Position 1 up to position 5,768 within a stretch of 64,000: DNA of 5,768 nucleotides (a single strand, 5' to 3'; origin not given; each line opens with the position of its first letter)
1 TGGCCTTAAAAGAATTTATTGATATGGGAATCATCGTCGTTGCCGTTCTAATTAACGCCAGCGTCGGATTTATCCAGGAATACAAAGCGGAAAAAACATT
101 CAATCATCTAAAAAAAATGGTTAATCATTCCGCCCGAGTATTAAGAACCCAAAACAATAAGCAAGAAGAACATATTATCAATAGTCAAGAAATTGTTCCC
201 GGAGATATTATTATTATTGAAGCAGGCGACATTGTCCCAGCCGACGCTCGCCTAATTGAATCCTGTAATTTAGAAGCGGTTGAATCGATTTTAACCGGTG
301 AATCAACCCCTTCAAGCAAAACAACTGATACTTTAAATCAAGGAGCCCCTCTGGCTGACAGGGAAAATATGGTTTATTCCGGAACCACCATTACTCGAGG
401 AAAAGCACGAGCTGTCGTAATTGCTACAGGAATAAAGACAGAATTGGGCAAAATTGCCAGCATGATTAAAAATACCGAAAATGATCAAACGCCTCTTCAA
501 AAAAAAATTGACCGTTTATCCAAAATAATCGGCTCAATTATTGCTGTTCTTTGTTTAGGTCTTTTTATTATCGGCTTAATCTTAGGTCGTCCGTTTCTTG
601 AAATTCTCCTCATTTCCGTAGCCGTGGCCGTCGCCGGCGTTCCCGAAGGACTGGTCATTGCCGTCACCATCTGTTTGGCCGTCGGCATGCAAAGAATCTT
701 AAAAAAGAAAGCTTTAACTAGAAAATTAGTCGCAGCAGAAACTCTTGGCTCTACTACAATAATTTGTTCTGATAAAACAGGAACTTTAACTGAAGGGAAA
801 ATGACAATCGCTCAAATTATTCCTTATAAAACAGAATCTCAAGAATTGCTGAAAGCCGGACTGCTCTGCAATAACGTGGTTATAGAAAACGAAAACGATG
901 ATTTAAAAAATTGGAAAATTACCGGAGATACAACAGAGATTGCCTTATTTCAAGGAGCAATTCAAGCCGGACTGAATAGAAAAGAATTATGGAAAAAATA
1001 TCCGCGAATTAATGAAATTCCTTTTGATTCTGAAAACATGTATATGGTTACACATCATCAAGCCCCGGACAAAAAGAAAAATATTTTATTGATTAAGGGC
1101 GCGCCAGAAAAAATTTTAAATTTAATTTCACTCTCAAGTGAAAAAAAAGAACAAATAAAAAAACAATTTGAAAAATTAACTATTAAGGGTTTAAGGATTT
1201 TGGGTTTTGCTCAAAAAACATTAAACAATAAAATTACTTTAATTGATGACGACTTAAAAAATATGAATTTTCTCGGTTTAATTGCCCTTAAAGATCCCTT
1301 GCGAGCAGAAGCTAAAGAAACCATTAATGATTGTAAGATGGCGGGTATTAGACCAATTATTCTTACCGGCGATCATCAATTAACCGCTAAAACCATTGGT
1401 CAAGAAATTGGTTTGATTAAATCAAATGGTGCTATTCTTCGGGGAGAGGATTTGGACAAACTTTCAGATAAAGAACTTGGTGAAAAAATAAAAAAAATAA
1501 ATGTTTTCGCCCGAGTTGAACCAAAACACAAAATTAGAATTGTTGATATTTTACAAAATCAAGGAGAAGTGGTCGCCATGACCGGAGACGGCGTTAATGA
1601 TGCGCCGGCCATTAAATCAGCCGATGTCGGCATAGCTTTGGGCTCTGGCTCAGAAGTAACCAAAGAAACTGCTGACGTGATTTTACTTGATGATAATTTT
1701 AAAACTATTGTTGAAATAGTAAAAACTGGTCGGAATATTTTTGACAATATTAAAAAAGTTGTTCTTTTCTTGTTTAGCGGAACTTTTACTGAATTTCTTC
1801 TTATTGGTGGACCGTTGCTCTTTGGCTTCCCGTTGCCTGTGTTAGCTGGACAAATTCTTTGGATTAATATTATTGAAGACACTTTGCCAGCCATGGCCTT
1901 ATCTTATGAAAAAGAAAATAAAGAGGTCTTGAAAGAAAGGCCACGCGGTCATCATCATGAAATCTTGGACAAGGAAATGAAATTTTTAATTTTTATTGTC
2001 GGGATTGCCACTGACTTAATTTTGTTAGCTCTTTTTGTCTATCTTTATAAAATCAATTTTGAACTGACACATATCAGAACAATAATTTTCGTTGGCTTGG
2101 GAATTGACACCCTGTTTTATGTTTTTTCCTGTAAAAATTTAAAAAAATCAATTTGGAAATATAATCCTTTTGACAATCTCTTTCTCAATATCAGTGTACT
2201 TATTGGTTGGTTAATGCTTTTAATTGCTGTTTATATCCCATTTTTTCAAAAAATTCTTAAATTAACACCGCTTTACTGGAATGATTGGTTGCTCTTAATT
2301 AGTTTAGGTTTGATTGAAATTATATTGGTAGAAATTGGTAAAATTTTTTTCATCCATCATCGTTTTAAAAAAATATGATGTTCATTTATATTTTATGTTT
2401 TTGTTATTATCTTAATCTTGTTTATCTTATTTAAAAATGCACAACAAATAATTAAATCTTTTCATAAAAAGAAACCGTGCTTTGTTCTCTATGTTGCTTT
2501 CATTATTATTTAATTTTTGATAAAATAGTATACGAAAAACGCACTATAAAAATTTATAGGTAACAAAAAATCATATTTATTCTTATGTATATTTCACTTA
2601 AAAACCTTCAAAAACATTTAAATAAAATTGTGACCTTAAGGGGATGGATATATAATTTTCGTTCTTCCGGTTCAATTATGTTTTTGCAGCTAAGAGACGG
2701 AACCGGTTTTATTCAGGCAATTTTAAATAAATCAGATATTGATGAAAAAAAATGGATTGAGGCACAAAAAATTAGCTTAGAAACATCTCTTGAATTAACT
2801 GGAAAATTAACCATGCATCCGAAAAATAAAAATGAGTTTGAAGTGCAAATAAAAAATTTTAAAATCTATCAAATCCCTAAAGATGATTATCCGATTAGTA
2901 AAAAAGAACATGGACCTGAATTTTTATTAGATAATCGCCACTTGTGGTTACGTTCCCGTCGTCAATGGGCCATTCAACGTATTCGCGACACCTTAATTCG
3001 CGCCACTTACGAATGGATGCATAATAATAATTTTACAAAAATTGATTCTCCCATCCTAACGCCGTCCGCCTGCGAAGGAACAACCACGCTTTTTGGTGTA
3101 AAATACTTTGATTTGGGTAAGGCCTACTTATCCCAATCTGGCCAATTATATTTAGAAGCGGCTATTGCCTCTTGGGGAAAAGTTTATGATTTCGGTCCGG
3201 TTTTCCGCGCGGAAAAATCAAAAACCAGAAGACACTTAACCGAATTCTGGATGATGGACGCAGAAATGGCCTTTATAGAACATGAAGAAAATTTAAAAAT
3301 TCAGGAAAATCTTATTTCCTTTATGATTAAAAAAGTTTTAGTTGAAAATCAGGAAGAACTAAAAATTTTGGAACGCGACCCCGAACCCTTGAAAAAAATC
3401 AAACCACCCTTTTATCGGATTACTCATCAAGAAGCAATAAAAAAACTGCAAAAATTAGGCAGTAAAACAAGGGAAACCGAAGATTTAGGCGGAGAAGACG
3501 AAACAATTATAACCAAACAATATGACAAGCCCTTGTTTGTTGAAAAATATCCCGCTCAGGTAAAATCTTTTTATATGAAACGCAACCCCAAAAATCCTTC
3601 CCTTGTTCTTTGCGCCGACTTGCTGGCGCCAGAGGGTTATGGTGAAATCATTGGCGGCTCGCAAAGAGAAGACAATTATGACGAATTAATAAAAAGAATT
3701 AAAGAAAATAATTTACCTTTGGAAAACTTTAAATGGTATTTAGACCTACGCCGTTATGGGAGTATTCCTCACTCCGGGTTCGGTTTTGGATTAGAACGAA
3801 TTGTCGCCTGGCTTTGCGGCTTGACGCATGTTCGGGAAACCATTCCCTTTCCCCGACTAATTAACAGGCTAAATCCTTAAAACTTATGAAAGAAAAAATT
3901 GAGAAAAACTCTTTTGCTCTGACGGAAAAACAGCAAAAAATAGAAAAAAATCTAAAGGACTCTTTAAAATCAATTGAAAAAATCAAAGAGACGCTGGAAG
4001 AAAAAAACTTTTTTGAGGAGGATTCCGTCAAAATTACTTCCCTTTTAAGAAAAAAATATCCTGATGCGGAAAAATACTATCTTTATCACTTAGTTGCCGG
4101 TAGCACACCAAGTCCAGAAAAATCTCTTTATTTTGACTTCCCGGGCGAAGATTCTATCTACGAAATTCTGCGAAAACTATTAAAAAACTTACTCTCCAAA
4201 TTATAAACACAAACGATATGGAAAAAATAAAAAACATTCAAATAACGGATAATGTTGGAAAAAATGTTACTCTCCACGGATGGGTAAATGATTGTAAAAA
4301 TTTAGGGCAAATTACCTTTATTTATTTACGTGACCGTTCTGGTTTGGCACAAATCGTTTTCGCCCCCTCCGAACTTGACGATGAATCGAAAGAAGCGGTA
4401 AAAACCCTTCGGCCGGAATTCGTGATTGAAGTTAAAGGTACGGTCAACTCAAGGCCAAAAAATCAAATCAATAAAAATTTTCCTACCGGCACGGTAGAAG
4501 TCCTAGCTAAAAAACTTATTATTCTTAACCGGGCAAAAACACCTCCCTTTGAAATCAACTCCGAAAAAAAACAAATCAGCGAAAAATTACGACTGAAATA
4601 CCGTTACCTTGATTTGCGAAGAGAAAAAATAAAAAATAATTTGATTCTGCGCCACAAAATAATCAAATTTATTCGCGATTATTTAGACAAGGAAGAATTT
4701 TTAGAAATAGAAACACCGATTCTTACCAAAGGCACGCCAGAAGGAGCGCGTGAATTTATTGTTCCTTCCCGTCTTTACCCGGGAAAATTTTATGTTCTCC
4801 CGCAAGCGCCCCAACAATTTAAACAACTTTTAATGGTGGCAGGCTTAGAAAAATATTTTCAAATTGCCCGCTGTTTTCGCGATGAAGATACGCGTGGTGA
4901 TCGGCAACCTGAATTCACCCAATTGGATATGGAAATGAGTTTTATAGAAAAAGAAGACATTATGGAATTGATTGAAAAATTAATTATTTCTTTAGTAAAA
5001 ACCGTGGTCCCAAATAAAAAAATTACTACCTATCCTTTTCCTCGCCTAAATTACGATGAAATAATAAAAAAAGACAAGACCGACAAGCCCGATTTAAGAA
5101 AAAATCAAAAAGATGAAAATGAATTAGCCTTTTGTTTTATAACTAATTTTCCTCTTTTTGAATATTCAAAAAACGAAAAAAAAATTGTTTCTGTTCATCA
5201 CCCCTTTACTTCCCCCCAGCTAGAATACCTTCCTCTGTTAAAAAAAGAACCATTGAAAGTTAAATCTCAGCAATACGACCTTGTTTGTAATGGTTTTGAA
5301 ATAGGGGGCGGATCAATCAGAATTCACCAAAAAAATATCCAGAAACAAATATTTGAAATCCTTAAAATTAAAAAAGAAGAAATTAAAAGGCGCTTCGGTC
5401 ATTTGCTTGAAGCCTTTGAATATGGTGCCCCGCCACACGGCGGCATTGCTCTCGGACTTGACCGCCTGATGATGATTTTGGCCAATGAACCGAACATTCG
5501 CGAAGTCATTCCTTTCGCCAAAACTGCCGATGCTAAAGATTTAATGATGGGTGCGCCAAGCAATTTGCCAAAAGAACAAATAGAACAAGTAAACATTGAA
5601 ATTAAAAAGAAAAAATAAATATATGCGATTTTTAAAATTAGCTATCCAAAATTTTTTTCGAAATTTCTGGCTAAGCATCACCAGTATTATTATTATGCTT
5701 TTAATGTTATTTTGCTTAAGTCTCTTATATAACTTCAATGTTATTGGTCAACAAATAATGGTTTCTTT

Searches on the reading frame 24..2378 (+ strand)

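Call 71: search_protein_families(library=pfam, proteins=[window:24-2378:+], max_evalue=1e-10)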
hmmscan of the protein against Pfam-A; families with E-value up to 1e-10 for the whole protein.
window:24-2378:+ (784 aa): 4 families
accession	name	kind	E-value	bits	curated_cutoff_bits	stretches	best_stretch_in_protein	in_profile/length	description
PF00122.25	E1-E2_ATPase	-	6.9e-52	176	28.1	1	32-228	2-181/181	E1-E2 ATPase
PF00689.26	Cation_ATPase_C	-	2.2e-40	138.7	27.3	1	603-775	1-175/175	Cation transporting ATPase, C-terminus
PF13246.12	Cation_ATPase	-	3.5e-21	75.5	21.7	1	281-366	2-86/91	Cation transport ATPase (P-type)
PF00702.32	Hydrolase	-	5e-21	76.4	26.4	1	246-534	3-191/191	haloacid dehalogenase-like hydrolase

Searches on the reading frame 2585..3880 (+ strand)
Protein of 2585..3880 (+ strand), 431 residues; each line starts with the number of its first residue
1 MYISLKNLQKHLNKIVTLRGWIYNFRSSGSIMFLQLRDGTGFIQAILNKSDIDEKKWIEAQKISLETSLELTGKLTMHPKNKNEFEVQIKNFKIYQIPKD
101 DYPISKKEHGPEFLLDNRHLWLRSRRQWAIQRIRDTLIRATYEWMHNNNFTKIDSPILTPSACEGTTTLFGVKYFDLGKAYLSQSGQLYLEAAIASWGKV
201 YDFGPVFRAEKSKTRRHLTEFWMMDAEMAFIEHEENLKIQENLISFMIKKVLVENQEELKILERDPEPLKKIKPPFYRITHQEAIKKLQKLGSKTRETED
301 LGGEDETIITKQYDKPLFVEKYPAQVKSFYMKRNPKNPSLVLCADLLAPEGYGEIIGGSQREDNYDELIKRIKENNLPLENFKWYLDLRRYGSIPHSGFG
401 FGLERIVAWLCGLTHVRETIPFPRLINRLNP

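Call 71: search_protein_families(library=pfam, proteins=[window:2585-3880:+], max_evalue=1e-10)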
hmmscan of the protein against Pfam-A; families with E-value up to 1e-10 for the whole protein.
window:2585-3880:+ (431 aa): 2 families
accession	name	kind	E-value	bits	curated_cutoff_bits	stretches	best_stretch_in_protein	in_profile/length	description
PF00152.25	tRNA-synt_2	-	5.3e-75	252.8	25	1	112-424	3-306/308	tRNA synthetases class II (D, K and N)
PF01336.31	tRNA_anti-codon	-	1.6e-14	54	27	1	16-94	1-74/75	OB-fold nucleic acid binding domain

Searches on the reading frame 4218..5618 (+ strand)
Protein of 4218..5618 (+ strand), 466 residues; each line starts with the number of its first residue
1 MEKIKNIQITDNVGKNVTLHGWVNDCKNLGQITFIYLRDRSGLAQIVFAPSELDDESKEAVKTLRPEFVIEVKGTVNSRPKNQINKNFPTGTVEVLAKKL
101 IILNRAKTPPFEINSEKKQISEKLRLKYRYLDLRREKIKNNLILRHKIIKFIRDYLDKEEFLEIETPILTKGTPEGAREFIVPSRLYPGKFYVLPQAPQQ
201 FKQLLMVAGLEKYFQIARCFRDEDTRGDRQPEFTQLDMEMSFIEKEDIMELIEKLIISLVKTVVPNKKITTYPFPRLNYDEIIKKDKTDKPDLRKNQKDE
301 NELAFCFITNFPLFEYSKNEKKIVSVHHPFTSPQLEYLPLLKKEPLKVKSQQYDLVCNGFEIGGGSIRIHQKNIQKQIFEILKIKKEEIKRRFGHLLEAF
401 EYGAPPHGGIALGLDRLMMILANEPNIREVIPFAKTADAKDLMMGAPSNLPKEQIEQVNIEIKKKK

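Call 71: search_protein_families(library=pfam, proteins=[window:4218-5618:+], max_evalue=1e-10)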
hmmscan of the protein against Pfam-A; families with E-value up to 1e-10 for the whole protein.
window:4218-5618:+ (466 aa): 2 families
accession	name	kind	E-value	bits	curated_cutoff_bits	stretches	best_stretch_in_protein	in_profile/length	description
PF00152.25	tRNA-synt_2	-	8.9e-121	403.1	25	1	122-436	2-307/308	tRNA synthetases class II (D, K and N)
PF01336.31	tRNA_anti-codon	-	9.9e-14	51.5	27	1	17-103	1-75/75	OB-fold nucleic acid binding domain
